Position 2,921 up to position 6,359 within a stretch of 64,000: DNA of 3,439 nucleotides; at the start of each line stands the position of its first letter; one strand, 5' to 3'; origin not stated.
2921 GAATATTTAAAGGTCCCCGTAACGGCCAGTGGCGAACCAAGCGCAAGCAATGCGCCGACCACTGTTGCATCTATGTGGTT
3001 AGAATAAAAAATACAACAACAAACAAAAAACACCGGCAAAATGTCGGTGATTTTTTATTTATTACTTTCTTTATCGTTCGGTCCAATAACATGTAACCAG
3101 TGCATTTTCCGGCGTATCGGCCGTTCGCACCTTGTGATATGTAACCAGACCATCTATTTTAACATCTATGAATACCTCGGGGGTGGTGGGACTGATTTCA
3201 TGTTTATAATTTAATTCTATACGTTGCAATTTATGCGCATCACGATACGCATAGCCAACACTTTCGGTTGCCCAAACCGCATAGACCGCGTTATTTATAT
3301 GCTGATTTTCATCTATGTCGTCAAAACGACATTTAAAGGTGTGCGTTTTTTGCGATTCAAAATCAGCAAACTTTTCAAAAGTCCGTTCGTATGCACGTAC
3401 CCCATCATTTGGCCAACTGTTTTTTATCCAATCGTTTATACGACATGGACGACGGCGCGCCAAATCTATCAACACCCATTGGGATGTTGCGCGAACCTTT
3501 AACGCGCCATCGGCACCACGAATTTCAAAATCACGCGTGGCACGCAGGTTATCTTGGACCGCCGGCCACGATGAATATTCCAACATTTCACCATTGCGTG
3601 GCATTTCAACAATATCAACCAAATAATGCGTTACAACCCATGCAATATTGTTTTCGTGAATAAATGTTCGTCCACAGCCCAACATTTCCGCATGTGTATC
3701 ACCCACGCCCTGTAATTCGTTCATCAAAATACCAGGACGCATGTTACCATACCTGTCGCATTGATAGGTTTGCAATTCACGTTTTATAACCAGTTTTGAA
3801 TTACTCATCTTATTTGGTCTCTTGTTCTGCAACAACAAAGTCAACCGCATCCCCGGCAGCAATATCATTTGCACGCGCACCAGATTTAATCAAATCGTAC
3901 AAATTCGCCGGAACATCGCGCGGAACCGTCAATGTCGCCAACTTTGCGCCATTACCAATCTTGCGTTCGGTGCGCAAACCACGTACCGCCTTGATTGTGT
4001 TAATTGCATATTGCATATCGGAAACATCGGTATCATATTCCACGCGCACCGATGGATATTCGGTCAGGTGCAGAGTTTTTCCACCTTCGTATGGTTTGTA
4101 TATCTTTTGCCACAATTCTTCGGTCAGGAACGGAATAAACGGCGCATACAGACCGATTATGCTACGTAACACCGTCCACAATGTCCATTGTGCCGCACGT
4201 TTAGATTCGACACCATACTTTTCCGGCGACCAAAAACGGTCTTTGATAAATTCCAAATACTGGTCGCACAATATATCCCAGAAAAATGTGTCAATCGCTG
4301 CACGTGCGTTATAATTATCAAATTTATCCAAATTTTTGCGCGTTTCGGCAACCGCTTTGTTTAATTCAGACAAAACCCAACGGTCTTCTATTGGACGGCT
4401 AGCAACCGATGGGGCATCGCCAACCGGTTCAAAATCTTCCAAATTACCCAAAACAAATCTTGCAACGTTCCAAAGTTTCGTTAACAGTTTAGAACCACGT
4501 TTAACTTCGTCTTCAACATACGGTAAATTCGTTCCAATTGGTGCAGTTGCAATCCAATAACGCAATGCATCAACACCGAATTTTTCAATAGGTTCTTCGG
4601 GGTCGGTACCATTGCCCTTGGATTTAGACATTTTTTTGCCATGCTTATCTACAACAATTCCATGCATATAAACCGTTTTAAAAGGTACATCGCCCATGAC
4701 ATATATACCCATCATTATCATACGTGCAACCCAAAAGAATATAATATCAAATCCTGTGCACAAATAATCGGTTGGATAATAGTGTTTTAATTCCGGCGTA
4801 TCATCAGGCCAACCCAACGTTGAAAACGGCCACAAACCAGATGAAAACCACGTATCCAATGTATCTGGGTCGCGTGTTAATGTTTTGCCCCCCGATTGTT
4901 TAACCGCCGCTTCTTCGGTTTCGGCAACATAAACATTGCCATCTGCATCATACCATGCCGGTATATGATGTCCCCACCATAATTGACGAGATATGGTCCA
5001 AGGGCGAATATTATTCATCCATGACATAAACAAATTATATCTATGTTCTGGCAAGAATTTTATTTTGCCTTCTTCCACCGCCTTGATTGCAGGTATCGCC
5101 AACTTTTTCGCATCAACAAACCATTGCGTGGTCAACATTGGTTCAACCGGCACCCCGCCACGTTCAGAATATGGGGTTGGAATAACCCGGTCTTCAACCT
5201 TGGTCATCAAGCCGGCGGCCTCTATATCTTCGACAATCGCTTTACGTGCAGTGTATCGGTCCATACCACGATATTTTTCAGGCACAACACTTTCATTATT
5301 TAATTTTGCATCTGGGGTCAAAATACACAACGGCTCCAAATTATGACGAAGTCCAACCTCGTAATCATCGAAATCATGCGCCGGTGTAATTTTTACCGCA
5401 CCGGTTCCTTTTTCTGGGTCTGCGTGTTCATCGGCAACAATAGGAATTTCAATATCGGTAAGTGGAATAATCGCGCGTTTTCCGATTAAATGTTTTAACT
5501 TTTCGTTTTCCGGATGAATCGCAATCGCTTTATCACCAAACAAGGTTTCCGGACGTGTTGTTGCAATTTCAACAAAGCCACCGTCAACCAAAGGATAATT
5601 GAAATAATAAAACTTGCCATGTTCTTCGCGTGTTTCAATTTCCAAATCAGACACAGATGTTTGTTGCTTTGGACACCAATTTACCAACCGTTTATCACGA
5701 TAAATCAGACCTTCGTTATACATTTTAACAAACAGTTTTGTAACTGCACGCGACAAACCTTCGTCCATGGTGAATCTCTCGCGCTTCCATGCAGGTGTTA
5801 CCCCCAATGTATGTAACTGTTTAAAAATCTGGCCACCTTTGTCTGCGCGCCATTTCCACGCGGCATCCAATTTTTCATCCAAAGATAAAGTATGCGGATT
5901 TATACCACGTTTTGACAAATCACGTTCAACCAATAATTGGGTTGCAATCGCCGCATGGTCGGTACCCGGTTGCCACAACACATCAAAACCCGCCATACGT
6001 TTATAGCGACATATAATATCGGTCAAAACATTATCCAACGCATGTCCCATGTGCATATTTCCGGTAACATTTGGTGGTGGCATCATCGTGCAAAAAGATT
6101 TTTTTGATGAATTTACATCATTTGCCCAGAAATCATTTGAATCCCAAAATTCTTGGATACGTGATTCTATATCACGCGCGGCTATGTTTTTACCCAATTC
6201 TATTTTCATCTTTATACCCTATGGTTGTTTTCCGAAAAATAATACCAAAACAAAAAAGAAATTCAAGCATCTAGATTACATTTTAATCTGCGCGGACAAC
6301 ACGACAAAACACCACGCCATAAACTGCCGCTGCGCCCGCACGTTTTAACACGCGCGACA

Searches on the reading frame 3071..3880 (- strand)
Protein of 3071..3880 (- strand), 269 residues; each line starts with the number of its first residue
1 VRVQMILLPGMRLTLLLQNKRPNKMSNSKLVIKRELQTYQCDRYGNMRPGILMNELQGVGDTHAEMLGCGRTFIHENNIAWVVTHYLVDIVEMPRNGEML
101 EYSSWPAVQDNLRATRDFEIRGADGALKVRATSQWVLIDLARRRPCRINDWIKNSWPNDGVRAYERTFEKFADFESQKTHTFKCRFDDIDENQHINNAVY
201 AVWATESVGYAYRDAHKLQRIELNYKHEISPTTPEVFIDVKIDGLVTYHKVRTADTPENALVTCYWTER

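Call 13: search_protein_families(library=pfam, proteins=[window:3071-3880:-], max_evalue=0.001)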
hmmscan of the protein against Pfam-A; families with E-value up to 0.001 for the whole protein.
window:3071-3880:- (269 aa): 3 families
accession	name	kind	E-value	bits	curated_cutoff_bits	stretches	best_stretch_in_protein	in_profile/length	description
PF01643.23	Acyl-ACP_TE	-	6.6e-22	78.1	23.7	1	35-150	9-125/131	Acyl-ACP thioesterase N-terminal domain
PF20791.3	Acyl-ACP_TE_C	-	6.4e-15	55.6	21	1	175-266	5-99/101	Acyl-ACP thioesterase C-terminal domain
PF13279.12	4HBT_2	-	4.4e-05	24.4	25.5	0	184-216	1-33/122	Thioesterase-like superfamily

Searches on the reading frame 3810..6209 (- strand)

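Call 13: search_protein_families(library=pfam, proteins=[window:3810-6209:-], max_evalue=0.001)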
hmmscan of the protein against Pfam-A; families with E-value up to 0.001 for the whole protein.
window:3810-6209:- (799 aa): 5 families
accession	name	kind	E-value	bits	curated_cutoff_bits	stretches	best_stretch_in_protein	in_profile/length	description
PF00133.28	tRNA-synt_1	-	1e-132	443.3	22.7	1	18-561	2-410/414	tRNA synthetases class I (I, L, M and V)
PF08264.19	Anticodon_1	-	1.3e-35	122.9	25.1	1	609-757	1-144/148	Anticodon-binding domain of tRNA ligase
PF09334.17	tRNA-synt_1g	-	3.9e-21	75.7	20.1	2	46-192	8-136/391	tRNA synthetases class I (M)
PF01406.26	tRNA-synt_1e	-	2.2e-08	34.3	27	1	485-571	213-298/301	tRNA synthetases class I (C) catalytic domain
PF13603.12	tRNA-synt_1_2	-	6e-07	29.6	25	1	241-307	84-150/185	Leucyl-tRNA synthetase, editing domain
